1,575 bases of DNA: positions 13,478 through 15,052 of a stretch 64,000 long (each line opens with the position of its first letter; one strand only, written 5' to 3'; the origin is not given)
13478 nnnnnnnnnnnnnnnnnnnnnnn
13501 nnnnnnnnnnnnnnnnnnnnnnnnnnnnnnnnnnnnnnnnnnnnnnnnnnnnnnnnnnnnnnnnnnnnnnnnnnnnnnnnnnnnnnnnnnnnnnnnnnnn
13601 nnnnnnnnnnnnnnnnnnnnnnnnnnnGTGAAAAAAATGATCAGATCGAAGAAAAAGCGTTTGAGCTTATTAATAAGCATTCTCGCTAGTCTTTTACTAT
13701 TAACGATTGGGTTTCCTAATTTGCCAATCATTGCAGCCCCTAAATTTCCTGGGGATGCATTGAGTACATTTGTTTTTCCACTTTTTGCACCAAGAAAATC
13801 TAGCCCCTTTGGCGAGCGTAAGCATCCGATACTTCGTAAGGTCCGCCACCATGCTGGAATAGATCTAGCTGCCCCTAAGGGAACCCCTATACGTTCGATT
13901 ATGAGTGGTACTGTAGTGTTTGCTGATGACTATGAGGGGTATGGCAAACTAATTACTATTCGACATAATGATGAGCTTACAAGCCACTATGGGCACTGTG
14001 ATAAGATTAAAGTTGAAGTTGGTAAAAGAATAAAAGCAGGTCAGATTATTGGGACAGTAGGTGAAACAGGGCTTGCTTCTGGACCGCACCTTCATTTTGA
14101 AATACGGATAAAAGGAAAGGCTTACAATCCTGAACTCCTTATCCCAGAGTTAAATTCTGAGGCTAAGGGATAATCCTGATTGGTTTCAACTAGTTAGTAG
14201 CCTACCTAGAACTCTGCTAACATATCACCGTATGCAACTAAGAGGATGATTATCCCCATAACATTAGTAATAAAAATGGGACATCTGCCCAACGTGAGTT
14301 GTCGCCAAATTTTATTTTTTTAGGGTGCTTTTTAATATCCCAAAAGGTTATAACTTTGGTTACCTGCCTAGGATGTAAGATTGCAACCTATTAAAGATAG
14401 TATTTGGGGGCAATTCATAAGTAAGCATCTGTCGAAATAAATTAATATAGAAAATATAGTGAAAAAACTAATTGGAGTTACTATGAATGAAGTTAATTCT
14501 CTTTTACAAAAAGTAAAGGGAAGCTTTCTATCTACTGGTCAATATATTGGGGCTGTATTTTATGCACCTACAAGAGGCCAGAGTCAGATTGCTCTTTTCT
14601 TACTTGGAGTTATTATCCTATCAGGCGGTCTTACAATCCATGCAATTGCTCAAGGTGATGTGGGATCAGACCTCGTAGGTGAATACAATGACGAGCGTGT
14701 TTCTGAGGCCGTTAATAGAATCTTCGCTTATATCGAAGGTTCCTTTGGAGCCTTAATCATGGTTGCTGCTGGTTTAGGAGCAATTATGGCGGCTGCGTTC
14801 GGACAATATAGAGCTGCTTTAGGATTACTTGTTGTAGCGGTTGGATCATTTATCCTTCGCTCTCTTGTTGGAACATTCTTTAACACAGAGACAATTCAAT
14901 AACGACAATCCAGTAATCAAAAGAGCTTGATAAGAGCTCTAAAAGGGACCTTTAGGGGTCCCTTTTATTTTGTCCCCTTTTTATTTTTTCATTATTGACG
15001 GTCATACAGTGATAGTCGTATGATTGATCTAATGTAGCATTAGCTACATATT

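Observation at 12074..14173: T4SS-adjacent envelope module: bPH membrane protein, coiled-coil/SH3b protein and an overlapping M23 endopeptidase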

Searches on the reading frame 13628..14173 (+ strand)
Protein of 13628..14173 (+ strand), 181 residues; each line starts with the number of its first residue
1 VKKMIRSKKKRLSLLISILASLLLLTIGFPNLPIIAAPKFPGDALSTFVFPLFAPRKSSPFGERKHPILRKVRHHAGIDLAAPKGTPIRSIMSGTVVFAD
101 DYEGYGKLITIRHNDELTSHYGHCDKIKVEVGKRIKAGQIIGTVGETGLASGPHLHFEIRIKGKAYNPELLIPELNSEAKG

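Call 3: search_protein_families(library=pfam, proteins=[window:13628-14173:+], max_evalue=0.1)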
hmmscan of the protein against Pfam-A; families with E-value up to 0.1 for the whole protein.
window:13628-14173:+ (181 aa): 2 families
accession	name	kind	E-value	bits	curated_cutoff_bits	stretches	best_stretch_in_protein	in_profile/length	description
PF01551.29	Peptidase_M23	-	5.4e-36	123.1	28.7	1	74-168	2-96/96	Peptidase family M23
PF16886.11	ATP-synt_ab_Xtn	-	0.01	16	25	1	126-149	13-36/88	ATPsynthase alpha/beta subunit barrel-sandwich domain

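Call 22: search_solved_structures(query=window:13628-14170:+, show_alignments=3, max_evalue=1e-10)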
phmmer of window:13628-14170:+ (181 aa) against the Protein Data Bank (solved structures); distinct sequences matched with E-value up to 1e-10: 37.
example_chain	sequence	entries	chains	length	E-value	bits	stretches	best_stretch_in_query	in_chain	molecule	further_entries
3slu_A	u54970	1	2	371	5.5e-29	104.6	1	49-171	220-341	M23 peptidase domain protein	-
6muk_A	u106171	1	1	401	6.4e-29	104.4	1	49-171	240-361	Peptidase M23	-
5j1l_A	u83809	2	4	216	8.1e-24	87.8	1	50-169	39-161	ToxR-activated gene (TagE)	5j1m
9gy1_A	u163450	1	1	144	3.3e-23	85.8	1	72-168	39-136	Peptidase, M23 family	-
6ue4_A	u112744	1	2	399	1.4e-20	77.3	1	56-168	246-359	ShyA endopeptidase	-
6u2a_A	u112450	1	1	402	1.4e-20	77.3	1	56-168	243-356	ShyA endopeptidase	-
2hsi_A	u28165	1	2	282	1.4e-20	77.2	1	51-172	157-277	Putative peptidase M23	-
6jmx_A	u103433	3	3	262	8.2e-20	74.8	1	58-176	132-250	Peptidase M23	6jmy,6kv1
4rny_A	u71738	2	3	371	1.1e-19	74.3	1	51-170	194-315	Conserved hypothetical secreted protein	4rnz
2gu1_A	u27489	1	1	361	2.1e-19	73.4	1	62-165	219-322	Zinc peptidase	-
6smk_A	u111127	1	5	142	7.1e-19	71.7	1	53-163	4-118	Peptidase_M23 domain-containing protein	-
6jn0_A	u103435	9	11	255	1.8e-18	70.4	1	58-176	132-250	Peptidase M23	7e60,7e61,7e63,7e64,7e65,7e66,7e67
6jn1_A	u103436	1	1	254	1.8e-18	70.4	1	58-176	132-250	Peptidase M23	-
6jn7_A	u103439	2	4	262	1.9e-18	70.3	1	58-176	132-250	Peptidase M23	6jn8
6jmz_A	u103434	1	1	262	1.9e-18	70.3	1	58-176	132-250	Peptidase M23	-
5j1l_B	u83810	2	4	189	5.8e-17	65.5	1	58-168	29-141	ToxR-activated gene (TagE)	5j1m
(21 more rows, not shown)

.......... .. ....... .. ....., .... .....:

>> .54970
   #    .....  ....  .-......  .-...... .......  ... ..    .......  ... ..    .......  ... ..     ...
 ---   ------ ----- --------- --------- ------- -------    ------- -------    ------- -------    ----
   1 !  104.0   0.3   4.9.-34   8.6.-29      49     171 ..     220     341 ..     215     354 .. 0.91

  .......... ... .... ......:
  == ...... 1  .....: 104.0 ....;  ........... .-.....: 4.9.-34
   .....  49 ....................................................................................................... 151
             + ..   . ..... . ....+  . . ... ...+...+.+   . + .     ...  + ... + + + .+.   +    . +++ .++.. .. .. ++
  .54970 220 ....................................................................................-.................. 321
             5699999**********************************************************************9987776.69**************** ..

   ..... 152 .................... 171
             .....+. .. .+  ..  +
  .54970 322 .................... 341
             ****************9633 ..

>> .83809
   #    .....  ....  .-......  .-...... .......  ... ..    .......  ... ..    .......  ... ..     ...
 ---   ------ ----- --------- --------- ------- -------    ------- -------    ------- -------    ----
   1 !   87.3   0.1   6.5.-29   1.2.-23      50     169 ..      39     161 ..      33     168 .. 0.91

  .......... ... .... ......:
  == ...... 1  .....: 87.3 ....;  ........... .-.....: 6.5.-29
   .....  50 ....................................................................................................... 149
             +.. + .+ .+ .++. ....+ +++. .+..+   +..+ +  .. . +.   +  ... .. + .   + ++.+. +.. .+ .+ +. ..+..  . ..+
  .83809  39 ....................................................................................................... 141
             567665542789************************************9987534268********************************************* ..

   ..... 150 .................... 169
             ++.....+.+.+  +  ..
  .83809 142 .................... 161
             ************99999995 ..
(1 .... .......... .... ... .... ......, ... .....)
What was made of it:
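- On Peptidase family M23 (active LytM-type metallopeptidase): Aligned to 3slu/6muk and 5j1l (call 22).
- Closest known: EnvC. Same: The LytM domain of EnvC is homologous to the M23 here (E 1e-16, call 22).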

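Call 35: search_protein_families(library=ncbifam, proteins=[window:13628-14173:+], max_evalue=0.1)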
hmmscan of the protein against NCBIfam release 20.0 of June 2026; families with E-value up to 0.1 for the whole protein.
window:13628-14173:+ (181 aa): 15 families
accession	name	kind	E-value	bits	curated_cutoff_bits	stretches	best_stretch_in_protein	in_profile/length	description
NF008652.0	PRK11649.1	equivalog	2.2e-25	89.3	341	1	57-168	294-406/439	murein DD-endopeptidase MepM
NF053825.1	PdgNdpepShyA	equivalog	3.1e-25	88.7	700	1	56-168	276-389/425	peptidoglycan DD-endopeptidase ShyA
NF053824.1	PdgNdpepShyC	equivalog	4.9e-25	88.3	700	1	58-169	278-390/429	peptidoglycan DD-endopeptidase ShyC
NF008123.1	PRK10871.1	equivalog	8.3e-25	87.9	311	1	76-173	266-363/365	murein hydrolase activator NlpD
NF052530.1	Heli_ShapePgp3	exception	1.6e-24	86.5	300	1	58-177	150-269/270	peptidoglycan metallopeptidase Pgp3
NF052529.1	PG_M23_Pgp6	exception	1.5e-22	79.9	600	1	74-169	334-429/452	peptidoglycan metallopeptidase Pgp6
NF040883.1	amid_act_ActS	equivalog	6.9e-22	77.9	375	1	76-177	137-238/242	amidase activator ActS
NF008644.1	PRK11637.1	equivalog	1.1e-20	74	270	1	74-169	285-380/385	murein hydrolase activator EnvC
NF052336.1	PdgHdaseHSB100310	equivalog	1.6e-20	73.7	500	1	32-165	21-147/316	peptidoglycan hydrolase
NF053738.1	S2SprSpoIIQBc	equivalog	3.9e-18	65.9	250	1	74-171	121-222/232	stage II sporulation protein SpoIIQ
NF050804.1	CellDivDipMCaul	equivalog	4.6e-17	62.1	900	1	75-161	528-615/634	cell division endopeptidase DipM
NF041208.1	celldiv_DipM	equivalog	2.8e-16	59.8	740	1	75-168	319-413/419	cell division endopeptidase DipM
NF047755.1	LIC_10271_M23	exception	1.3e-10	41.4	180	1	75-169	117-206/207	LIC_10271 family cell wall hydrolase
NF004799.0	PRK06148.1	subfamily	3.4e-10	38.6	1128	1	70-166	436-544/1015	hypothetical protein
NF047657.1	CellWlHdaseLepto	equivalog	1.3e-07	31.3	400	1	74-171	127-219/221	hypothetical protein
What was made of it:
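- Closest known: Mpg/NGO1686. Same: These are the closest solved and curated sequence relatives of the M23 domain (calls 22, 35).
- The closest characterised relatives are the DD-endopeptidases MepM, ShyA and ShyC and the Mpg-type enzyme (calls 22, 35). The nearest characterised M23 relatives are housekeeping elongation and shape endopeptidases (calls 22, 35).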

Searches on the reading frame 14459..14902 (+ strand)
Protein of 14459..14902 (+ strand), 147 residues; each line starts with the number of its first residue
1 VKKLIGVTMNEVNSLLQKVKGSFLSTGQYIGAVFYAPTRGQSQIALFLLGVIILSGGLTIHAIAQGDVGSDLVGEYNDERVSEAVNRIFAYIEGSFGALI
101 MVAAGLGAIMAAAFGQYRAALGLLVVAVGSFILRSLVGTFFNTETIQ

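Call 3: search_protein_families(library=pfam, proteins=[window:14459-14902:+], max_evalue=0.1)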
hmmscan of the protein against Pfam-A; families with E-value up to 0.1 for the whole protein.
window:14459-14902:+ (147 aa): 0 families

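Call 35: search_protein_families(library=ncbifam, proteins=[window:14459-14902:+], max_evalue=0.1)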
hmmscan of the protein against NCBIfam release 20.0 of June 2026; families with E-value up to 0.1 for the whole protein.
window:14459-14902:+ (147 aa): 2 families
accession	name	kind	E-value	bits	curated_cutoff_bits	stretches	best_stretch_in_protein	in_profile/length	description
NF009460.0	PRK12820.1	equivalog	0.0064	14.6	1379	1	57-122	385-447/723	bifunctional aspartyl-tRNA synthetase/aspartyl/glutamyl-tRNA amidotransferase subunit C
NF047979.1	lactonase_AidB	equivalog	0.072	12.3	360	1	40-122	7-85/271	AidB family quorum-quenching N-acyl homoserine lactonase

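Call 61: predict_structure(alignment_id=A2)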
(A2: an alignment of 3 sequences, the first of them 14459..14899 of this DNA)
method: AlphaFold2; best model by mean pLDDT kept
length: 147 residues; sequences in the alignment: 3
mean_pLDDT: 50.0   pTM: 0.29
mean pLDDT of the five models: 50.0, 48.9, 48.5, 48.4, 48.3
residues with pLDDT >= 90: 0; 70-90: 3; 50-70: 78; < 50: 66
segments of 3 or more residues with pLDDT < 50: 1-4, 18-36, 38-43, 53-77, 141-147
pLDDT, mean of each block of 10 residues (from residue 1): 48 53 36 40 49 40 33 44 54 58 68 63 65 55 43
secondary structure, 60 per line:
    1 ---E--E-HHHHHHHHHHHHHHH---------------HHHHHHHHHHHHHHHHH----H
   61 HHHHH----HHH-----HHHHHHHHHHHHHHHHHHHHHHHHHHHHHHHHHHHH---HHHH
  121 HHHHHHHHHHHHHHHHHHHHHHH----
elements in order: H9-23 H39-55 H60-65 H78-113 H117-143
